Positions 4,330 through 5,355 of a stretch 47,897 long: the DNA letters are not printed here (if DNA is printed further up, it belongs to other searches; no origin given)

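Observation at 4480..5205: Unrecognisable cytoplasmic ORF translationally coupled between the ATPase and permease genes of a MacAB-TolC-type operon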

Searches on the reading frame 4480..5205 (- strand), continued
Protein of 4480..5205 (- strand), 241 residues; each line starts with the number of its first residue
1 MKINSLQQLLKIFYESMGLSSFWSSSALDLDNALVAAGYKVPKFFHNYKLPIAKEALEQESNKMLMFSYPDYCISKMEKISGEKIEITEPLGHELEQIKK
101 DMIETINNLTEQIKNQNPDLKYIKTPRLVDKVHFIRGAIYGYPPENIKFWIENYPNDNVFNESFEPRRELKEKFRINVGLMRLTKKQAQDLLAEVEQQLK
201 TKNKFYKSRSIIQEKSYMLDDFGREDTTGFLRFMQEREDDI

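Call 36: fold_search(model_id=the predicted structure, library=viral)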
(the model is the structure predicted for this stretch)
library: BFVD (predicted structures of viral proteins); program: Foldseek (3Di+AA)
matches with E <= 10: 45; with E <= 0.001: 0
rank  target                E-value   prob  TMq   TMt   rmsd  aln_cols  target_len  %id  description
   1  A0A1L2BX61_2          9.4e-01  0.13  0.25  0.07  13.7       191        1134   14  Tape measure protein [Nodularia phage vB_NpeS-2AV2]
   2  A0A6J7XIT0            1.1e+00  0.04  0.12  0.09  14.2       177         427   12  Uncharacterized protein [uncultured Caudovirales phage]
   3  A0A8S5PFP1            1.7e+00  0.07  0.19  0.07  29.6       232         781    9  Minor tail protein [Siphoviridae sp. ctwDU14]
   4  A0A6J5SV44            1.9e+00  0.06  0.17  0.19  19.4       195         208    9  Uncharacterized protein [uncultured Caudovirales phage]
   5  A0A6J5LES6            2.0e+00  0.04  0.13  0.11  28.0       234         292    9  Intramolecular chaperone auto-processing domain containing protein [uncultured Caudovirales phage]
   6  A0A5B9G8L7            2.4e+00  0.02  0.13  0.14  21.3       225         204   13  Maco-A 65 [Mamestra configurata nucleopolyhedrovirus]
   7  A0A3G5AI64            2.4e+00  0.02  0.10  0.13  18.1       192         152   12  Uncharacterized protein [Sylvanvirus sp.]
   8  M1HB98                2.9e+00  0.03  0.15  0.17  25.2       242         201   11  (no name in the UniProt tables at hand)
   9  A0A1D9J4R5            3.3e+00  0.05  0.17  0.14  18.0       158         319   13  Gag-Pol polyprotein (Fragment) [Human immunodeficiency virus type 1]
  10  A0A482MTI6            3.4e+00  0.03  0.18  0.14  24.0       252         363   13  Uncharacterized protein [Escherichia phage vB_EcoP_WFI101126]
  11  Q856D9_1              3.6e+00  0.02  0.18  0.08  21.9       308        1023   11  Resuscitation-promoting factor core lysozyme-like domain-containing protein [Mycobacterium phage Barnyard]
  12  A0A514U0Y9            3.6e+00  0.02  0.13  0.13  16.4       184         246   14  Uncharacterized protein [Gordonia phage Phendrix]
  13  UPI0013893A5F         3.8e+00  0.05  0.17  0.13  14.1       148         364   11  (no name look-up for this kind of identifier)
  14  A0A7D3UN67            3.8e+00  0.03  0.16  0.22  15.4       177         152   12  (no name in the UniProt tables at hand)
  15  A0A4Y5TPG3            3.8e+00  0.02  0.13  0.15  19.6       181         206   12  (no name in the UniProt tables at hand)
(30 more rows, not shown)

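Call 38: find_encoding_contigs(protein=P0025, flank=8000, max_places=3)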
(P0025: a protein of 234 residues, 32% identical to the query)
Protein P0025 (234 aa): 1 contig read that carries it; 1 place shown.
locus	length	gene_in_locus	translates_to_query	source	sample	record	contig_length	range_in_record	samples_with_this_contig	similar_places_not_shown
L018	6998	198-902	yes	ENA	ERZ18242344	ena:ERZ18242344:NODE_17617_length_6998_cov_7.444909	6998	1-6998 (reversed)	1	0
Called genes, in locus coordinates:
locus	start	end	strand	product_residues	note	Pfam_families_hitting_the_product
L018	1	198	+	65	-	?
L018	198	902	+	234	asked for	-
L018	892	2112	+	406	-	PF12704:MacB_PCD, PF02687:FtsX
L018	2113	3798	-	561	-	PF03485:Arg_tRNA_synt_N, PF00750:tRNA-synt_1d, PF05746:DALR_1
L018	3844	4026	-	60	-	PF00471:Ribosomal_L33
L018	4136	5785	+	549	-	PF00501:AMP-binding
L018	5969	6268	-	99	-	PF02575:YbaB_DNA_bd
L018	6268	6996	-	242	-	?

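Call 39: find_encoding_contigs(protein=P0051, flank=8000, max_places=3)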
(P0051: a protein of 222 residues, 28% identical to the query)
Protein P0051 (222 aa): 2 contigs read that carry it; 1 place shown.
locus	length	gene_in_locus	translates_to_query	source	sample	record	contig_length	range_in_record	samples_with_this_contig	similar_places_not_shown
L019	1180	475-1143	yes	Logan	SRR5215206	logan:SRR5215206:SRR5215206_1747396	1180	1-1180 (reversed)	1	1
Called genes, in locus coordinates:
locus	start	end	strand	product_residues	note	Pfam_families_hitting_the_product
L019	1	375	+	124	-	?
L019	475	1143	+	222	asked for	-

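Call 40: find_encoding_contigs(protein=P0031, flank=8000, max_places=2)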
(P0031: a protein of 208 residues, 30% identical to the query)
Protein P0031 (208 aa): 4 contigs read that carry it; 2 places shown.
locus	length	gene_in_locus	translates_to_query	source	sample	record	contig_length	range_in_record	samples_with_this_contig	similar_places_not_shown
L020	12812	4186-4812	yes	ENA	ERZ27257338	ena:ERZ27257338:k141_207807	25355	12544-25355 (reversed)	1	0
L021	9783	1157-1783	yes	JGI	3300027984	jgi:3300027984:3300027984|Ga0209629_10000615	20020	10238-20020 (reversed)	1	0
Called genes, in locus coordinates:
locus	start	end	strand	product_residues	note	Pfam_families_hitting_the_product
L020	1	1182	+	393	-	PF02321:OEP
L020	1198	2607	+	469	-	PF25917:BSH_RND, PF25919:BSH_CusB (weak), PF25973:BSH_CzcB, PF25984:BSH_YknX (faint), PF25876:HH_MFP_RND, PF25940:LcnD_C (weak), PF25954:Beta-barrel_RND_2, PF25990:Beta-barrel_YknX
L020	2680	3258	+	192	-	PF10543:ORF6N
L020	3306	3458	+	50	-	-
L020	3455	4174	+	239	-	PF00005:ABC_tran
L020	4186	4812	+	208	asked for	-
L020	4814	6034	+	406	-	PF12704:MacB_PCD, PF02687:FtsX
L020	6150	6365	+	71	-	PF01809:YidD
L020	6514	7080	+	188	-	PF00364:Biotin_lipoyl, PF25984:BSH_YknX (faint)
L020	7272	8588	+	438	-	PF00289:Biotin_carb_N, PF02786:CPSase_L_D2, PF02222:ATP-grasp, PF07478:Dala_Dala_lig_C, PF02785:Biotin_carb_C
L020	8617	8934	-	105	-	-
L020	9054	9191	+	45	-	-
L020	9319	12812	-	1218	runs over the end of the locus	-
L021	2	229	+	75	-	?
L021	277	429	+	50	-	-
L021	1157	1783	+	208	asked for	-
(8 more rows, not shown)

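Call 41: find_encoding_contigs(protein=P0037, flank=8000, max_places=2)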
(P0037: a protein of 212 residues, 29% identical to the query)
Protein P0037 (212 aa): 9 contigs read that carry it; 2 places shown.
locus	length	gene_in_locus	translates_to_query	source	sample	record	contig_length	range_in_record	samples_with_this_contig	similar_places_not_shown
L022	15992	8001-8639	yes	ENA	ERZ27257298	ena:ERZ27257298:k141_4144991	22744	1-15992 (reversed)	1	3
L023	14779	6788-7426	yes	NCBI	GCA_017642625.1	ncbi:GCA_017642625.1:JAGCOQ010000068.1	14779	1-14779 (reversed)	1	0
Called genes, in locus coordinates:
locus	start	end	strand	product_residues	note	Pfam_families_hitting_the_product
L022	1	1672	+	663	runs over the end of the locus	PF00270:DEAD (weak), PF04851:ResIII, PF17757:UvrB_inter, PF27431:UvrB_3rd, PF00271:Helicase_C, PF12344:UvrB, PF02151:UVR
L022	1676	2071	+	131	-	PF02367:TsaE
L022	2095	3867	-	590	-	PF11104:PilM_2 (weak), PF14450:FtsA, PF00834:Ribul_P_3_epim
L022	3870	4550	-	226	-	PF03799:FtsQ_DivIB_C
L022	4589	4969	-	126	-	-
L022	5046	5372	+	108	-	-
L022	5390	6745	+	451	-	-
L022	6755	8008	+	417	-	PF12704:MacB_PCD, PF02687:FtsX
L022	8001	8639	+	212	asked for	-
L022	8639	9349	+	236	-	PF00005:ABC_tran, PF13191:AAA_16 (faint), PF13304:AAA_21 (faint)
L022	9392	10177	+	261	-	-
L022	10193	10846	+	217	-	-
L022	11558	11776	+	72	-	-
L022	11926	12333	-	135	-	-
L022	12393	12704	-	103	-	PF04993:TfoX_N (weak)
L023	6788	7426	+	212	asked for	-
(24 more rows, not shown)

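Call 42: find_encoding_contigs(protein=P0046, flank=8000, max_places=2)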
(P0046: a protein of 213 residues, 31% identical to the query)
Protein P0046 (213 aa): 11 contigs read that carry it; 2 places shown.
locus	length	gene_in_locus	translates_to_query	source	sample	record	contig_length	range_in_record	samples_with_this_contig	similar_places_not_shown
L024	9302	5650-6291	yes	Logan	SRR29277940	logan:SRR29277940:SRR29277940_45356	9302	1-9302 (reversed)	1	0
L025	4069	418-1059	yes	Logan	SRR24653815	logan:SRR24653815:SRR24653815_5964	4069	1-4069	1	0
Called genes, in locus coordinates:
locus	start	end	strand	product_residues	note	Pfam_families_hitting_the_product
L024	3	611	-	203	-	?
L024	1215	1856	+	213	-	PF18760:ART-PolyVal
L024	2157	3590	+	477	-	-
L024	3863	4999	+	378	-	PF00082:Peptidase_S8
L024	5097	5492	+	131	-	PF00300:His_Phos_1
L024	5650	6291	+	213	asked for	-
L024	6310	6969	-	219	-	-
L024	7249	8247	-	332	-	PF01636:APH, PF01633:Choline_kinase (weak)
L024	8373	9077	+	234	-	-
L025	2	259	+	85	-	?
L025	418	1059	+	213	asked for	-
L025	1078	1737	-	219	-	-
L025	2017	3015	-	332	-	PF01636:APH, PF01633:Choline_kinase (weak)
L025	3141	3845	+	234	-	-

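Call 43: find_encoding_contigs(protein=P0049, flank=8000, max_places=2)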
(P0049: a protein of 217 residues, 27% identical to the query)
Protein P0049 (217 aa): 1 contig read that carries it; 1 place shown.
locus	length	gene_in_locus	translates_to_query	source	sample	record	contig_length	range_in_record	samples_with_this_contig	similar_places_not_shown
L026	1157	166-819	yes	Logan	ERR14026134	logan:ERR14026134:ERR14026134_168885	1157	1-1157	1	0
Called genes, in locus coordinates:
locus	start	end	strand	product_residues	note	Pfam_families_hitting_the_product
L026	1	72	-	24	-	?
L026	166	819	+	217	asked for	-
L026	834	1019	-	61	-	-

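Call 44: find_encoding_contigs(protein=P0001, flank=8000, max_places=3)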
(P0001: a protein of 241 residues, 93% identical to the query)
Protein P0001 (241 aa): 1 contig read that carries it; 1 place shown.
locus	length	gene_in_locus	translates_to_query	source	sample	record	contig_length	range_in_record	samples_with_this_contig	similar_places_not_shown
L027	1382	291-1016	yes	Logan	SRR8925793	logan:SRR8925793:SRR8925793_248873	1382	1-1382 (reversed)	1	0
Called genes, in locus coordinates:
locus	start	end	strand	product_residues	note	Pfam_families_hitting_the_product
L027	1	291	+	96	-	?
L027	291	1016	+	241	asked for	-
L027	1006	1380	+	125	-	?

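Call 45: search_protein_families(library=ncbifam, proteins=[L007:5649-6899:+, L007:7569-8276:+, L007:4300-5628:+, L007:8299-9039:+, L020:4814-6031:+, L020:3455-4171:+], max_evalue=0.00001)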
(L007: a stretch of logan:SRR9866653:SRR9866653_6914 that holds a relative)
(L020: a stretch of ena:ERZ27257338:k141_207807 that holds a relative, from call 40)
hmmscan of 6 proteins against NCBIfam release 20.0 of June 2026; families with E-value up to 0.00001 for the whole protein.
L007:5649-6899:+ (417 aa): 5 families
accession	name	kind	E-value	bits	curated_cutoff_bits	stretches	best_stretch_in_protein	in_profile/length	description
TIGR02212.1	lolCE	equivalog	1.5e-126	422.7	362.45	1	5-417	2-411/411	lipoprotein-releasing ABC transporter permease subunit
NF008076.0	PRK10814.1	exception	2.9e-69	234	473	1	7-417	7-399/399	lipoprotein-releasing ABC transporter permease subunit LolC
NF008357.0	PRK11146.1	exception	1e-65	222.2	439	1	3-415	3-412/414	lipoprotein-releasing ABC transporter permease subunit LolE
TIGR02213.1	lolE_release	exception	9.6e-63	212.4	540.35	1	9-415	6-409/411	lipoprotein-releasing ABC transporter permease subunit LolE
TIGR03434.1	ADOP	subfamily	3.2e-11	42.1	622.3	1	377-417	763-803/803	ADOP family duplicated permease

L007:7569-8276:+ (236 aa): 182 families (the best 25 are shown)
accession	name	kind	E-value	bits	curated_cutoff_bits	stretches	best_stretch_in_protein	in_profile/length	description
TIGR02211.1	LolD_lipo_ex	equivalog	5.6e-73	245.1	307.75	1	17-235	1-219/221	lipoprotein-releasing ABC transporter ATP-binding protein LolD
NF008639.0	PRK11629.1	equivalog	7.7e-64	215.3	360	1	16-234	5-223/234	lipoprotein-releasing ABC transporter ATP-binding protein LolD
NF007879.0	PRK10584.1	equivalog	9.5e-61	205.4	336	1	15-235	4-224/228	putative ABC transporter ATP-binding protein YbbA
NF007826.0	PRK10535.1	equivalog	4.9e-54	183.7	966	1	17-234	4-220/648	macrolide ABC transporter ATP-binding protein/permease MacB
TIGR02673.1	FtsE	equivalog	3.5e-52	177.2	264.85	1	22-233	6-213/214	cell division ATP-binding protein FtsE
TIGR02982.1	heterocyst_DevA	subfamily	9.7e-52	175.7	295.8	1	17-235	1-219/220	ABC exporter ATP-binding subunit, DevA family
TIGR03608.1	L_ocin_972_ABC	subfamily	2.1e-50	171.1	254.85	1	23-230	4-206/206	putative bacteriocin export ABC transporter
TIGR02314.1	ABC_MetN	equivalog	2.6e-48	164.8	499.7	1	19-230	3-213/343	methionine ABC transporter ATP-binding protein MetN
TIGR02315.1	ABC_phnC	equivalog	7.6e-48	163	266.1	1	18-235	2-224/243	phosphonate ABC transporter ATP-binding protein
NF038007.1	ABC_ATP_DarD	equivalog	9.8e-48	162.5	375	1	19-234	3-217/218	darobactin export ABC transporter ATP-binding protein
NF007027.0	PRK09493.1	equivalog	4.2e-47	160.5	379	1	34-234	14-213/240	glutamine ABC transporter ATP-binding protein GlnQ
TIGR03005.1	ectoine_ehuA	equivalog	2.7e-45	154.6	345.4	1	32-233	11-223/252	ectoine/hydroxyectoine ABC transporter ATP-binding protein EhuA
NF008428.0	PRK11264.1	equivalog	1.4e-44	152.2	406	1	19-235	5-222/250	L-cystine ABC transporter ATP-binding protein TcyN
TIGR01186.1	proV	subfamily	6.5e-44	150.5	326.6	1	42-235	14-208/363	betaine/proline/choline family ABC transporter ATP-binding protein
NF008338.0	PRK11124.1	equivalog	1.3e-39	136.1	369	1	41-234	22-218/242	arginine ABC transporter ATP-binding protein ArtP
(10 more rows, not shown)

L007:4300-5628:+ (443 aa): 0 families

L007:8299-9039:+ (247 aa): 0 families

L020:4814-6031:+ (406 aa): 9 families
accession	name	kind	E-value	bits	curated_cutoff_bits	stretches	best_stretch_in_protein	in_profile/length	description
NF007826.0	PRK10535.1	equivalog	3.4e-71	240.4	966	1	2-406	253-648/648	macrolide ABC transporter ATP-binding protein/permease MacB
TIGR03434.1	ADOP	subfamily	3.7e-32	111.3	622.3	1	18-406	414-803/803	ADOP family duplicated permease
TIGR02212.1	lolCE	equivalog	1.2e-11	44.3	362.45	1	19-406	22-411/411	lipoprotein-releasing ABC transporter permease subunit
NF038346.1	FtsX_actino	exception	1.6e-09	37.6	250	1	263-386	163-289/308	permease-like cell division protein FtsX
TIGR00439.2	FtsX_Gneg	equivalog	6.5e-09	35.4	255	1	211-373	108-264/292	permease-like cell division protein FtsX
NF038347.1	FtsX_Gpos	exception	6.2e-07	29.1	225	1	264-361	152-249/296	permease-like cell division protein FtsX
NF008076.0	PRK10814.1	exception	1e-06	28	473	0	19-406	25-399/399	lipoprotein-releasing ABC transporter permease subunit LolC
NF008357.0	PRK11146.1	exception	2.7e-06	26.5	439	0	149-360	144-349/414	lipoprotein-releasing ABC transporter permease subunit LolE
TIGR02213.1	lolE_release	exception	6.9e-06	25.2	540.35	0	84-360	77-346/411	lipoprotein-releasing ABC transporter permease subunit LolE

L020:3455-4171:+ (239 aa): 186 families (the best 25 are shown)
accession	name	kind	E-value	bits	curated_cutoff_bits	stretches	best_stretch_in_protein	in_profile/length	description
NF038007.1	ABC_ATP_DarD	equivalog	2.9e-68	229.6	375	1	25-226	18-218/218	darobactin export ABC transporter ATP-binding protein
NF007826.0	PRK10535.1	equivalog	1.4e-66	225.1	966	1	8-233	5-228/648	macrolide ABC transporter ATP-binding protein/permease MacB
TIGR02211.1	LolD_lipo_ex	equivalog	1.9e-63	213.9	307.75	1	8-227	2-220/221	lipoprotein-releasing ABC transporter ATP-binding protein LolD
TIGR02673.1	FtsE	equivalog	3.8e-58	196.7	264.85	1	7-224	1-213/214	cell division ATP-binding protein FtsE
NF008639.0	PRK11629.1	equivalog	1.8e-56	191.2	360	1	10-229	9-227/234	lipoprotein-releasing ABC transporter ATP-binding protein LolD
TIGR02982.1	heterocyst_DevA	subfamily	5.9e-56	189.5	295.8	1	24-226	17-219/220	ABC exporter ATP-binding subunit, DevA family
TIGR03608.1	L_ocin_972_ABC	subfamily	7.2e-55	185.6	254.85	1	23-221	9-206/206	putative bacteriocin export ABC transporter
TIGR02315.1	ABC_phnC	equivalog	2.2e-54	184.4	266.1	1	8-231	2-229/243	phosphonate ABC transporter ATP-binding protein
NF007027.0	PRK09493.1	equivalog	6.4e-54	182.8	379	1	8-231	2-219/240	glutamine ABC transporter ATP-binding protein GlnQ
NF007879.0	PRK10584.1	equivalog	1.6e-52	178.5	336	1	26-227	24-225/228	putative ABC transporter ATP-binding protein YbbA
TIGR01186.1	proV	subfamily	3.1e-52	177.9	326.6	1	23-228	4-210/363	betaine/proline/choline family ABC transporter ATP-binding protein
NF008428.0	PRK11264.1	equivalog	1e-48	165.7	406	1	6-231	2-227/250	L-cystine ABC transporter ATP-binding protein TcyN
TIGR02314.1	ABC_MetN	equivalog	5.8e-48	163.6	499.7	1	8-224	2-217/343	methionine ABC transporter ATP-binding protein MetN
TIGR03265.1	PhnT2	equivalog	1e-47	163.1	457.7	1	11-226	8-213/353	putative 2-aminoethylphosphonate ABC transporter ATP-binding protein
NF006987.0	PRK09452.1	equivalog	1.4e-47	162.2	482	1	5-231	15-231/378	spermidine/putrescine ABC transporter ATP-binding protein PotA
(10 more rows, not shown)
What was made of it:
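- On LolCDE/LolDF (the operon holding distant X relatives): 422.7 bits against a cut-off of 362.45 for L007:5649-6899 (call 45). LolD is the best hit but falls below the cut-off (call 45).
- X associates with the essential Lol machine as well as with an efflux pump (call 45).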

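Call 65: search_dna_similar(query=window:4483-5205:-, collection=phages, mode=protein, max_evalue=0.01)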
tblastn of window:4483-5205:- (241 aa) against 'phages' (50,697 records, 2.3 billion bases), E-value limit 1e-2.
No match.

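Call 66: search_dna_similar(query=window:4483-5205:-, collection=plasmids, mode=protein, max_evalue=0.01)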
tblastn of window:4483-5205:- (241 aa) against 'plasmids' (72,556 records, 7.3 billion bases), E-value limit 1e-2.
No match.

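Call 67: find_related_loci(query=A3, collection=viral_contigs, flank=6000)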
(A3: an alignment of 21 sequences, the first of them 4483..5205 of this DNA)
Query A3 (241 aa) in viral_contigs; peptide patterns used: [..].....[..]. (x = any residue, [..] = any of these).
No stretch of DNA in the collection matches any of the patterns.

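Call 68: find_related_loci(query=P0046, collection=viral_contigs, flank=6000)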
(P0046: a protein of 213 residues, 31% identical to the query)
Query P0046 (213 aa) in viral_contigs; peptide patterns used: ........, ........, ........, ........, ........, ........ (x = any residue, [..] = any of these).
2 stretches matched a pattern, but none encodes a relative of the query by tblastn (E <= 1e-3).

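Call 69: find_related_loci(query=P0014, collection=viral_contigs, flank=6000)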
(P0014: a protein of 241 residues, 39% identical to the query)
Query P0014 (241 aa) in viral_contigs; peptide patterns used: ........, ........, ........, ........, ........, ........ (x = any residue, [..] = any of these).
34 stretches matched a pattern, but none encodes a relative of the query by tblastn (E <= 1e-3).

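Call 70: search_dna_similar(query=P0046, collection=phages, mode=protein, max_evalue=0.01)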
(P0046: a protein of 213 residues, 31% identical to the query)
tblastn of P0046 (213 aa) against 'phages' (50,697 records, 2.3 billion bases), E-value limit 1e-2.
No match.
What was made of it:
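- On Phage- or plasmid-borne gene: No match in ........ phages, PLSDB plasmids or IMG/VR for three different members (calls 65-70).
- No homologue was found in 50,697 phage records, 72,556 plasmids or IMG/VR (calls 65-70).
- Tried and rejected: Searches with the window protein or its close-homologue alignment A3, and with P0046 and P0014, were negative (calls 65-70).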

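Call 77: search_protein_families(library=pfam, proteins=[L019:1-375:+, L014:638-1318:-, L017:336-1016:-, L017:1026-1817:-, L012:3119-4042:+, L024:6310-6969:-, L024:8373-9077:+, L024:2157-3590:+, L001:5548-6132:-, L020:2680-3258:+], max_evalue=0.001)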
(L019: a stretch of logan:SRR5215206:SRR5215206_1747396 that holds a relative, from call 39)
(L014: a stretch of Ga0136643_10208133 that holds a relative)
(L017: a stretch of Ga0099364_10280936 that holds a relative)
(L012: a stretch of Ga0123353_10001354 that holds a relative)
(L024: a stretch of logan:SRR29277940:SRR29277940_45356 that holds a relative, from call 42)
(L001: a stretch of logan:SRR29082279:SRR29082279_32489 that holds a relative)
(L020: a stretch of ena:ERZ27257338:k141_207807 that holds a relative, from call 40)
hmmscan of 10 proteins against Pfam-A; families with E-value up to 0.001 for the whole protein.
L019:1-375:+ (124 aa): 0 families

L014:638-1318:- (226 aa): 1 family
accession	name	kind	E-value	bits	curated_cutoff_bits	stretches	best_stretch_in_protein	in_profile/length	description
PF02223.23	Thymidylate_kin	-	4.7e-15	56.2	27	1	9-196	1-173/185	Thymidylate kinase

L017:336-1016:- (226 aa): 1 family
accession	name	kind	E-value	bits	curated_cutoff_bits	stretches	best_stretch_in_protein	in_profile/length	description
PF00625.27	Guanylate_kin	-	7e-08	32.8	25.2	1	6-63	4-63/182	Guanylate kinase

L017:1026-1817:- (263 aa): 1 family
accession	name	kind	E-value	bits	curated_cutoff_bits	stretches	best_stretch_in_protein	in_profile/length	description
PF00303.24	Thymidylat_synt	-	5.4e-75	252.4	24.3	1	1-262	45-265/266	Thymidylate synthase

L012:3119-4042:+ (307 aa): 6 families
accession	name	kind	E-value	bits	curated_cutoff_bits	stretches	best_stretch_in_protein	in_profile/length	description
PF00056.29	Ldh_1_N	-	8.8e-34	117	27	1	1-140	1-141/141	lactate/malate dehydrogenase, NAD binding domain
PF02866.23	Ldh_1_C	-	1e-26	94.4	22.6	1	143-300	1-167/174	lactate/malate dehydrogenase, alpha/beta C-terminal domain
PF03807.23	F420_oxidored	-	2.6e-07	31.6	21.6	1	2-79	1-71/94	NADP oxidoreductase coenzyme F420-dependent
PF00899.27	ThiF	-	0.00029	20.5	28.1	0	2-34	22-53/238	ThiF family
PF03435.24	Sacchrp_dh_NADP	-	0.00044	21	25.1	0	3-50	1-50/129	Saccharopine dehydrogenase NADP binding domain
PF02254.24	TrkA_N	-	0.00092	20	23.8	0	4-45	2-41/116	TrkA-N domain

L024:6310-6969:- (219 aa): 0 families

L024:8373-9077:+ (234 aa): 0 families

L024:2157-3590:+ (477 aa): 0 families

L001:5548-6132:- (194 aa): 0 families

L020:2680-3258:+ (192 aa): 1 family
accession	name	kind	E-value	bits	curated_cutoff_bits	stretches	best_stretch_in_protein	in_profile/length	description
PF10543.14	ORF6N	-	4.9e-34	116.9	27.8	1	12-109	3-86/86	ORF6N domain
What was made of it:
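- The operon tolerates unrelated insertions in relatives: an ldh/mdh-like gene, thymidylate kinase and an ORF6N gene (call 77). Unrelated genes are inserted into the same operon in relatives (call 77).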

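Call 87: predict_structure(alignment_id=A5)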
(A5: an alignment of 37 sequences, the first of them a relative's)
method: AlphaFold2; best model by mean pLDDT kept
length: 212 residues; sequences in the alignment: 37
mean_pLDDT: 94.2   pTM: 0.88
mean pLDDT of the five models: 94.2, 93.3, 92.8, 92.5, 92.2
residues with pLDDT >= 90: 191; 70-90: 14; 50-70: 6; < 50: 1
segments of 3 or more residues with pLDDT < 50: none
pLDDT, mean of each block of 10 residues (from residue 1): 96 86 85 97 97 97 92 95 95 96 97 97 98 97 97 98 92 95 96 97 86 52
secondary structure, 60 per line:
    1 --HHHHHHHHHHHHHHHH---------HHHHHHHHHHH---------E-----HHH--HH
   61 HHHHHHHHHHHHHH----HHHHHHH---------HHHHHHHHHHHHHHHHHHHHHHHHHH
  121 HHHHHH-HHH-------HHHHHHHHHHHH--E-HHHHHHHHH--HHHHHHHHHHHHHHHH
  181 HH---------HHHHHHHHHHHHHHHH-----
elements in order: H3-18 H28-38 H59-74 H79-85 H95-126 H138-149 H154-162 H165-182 H192-207
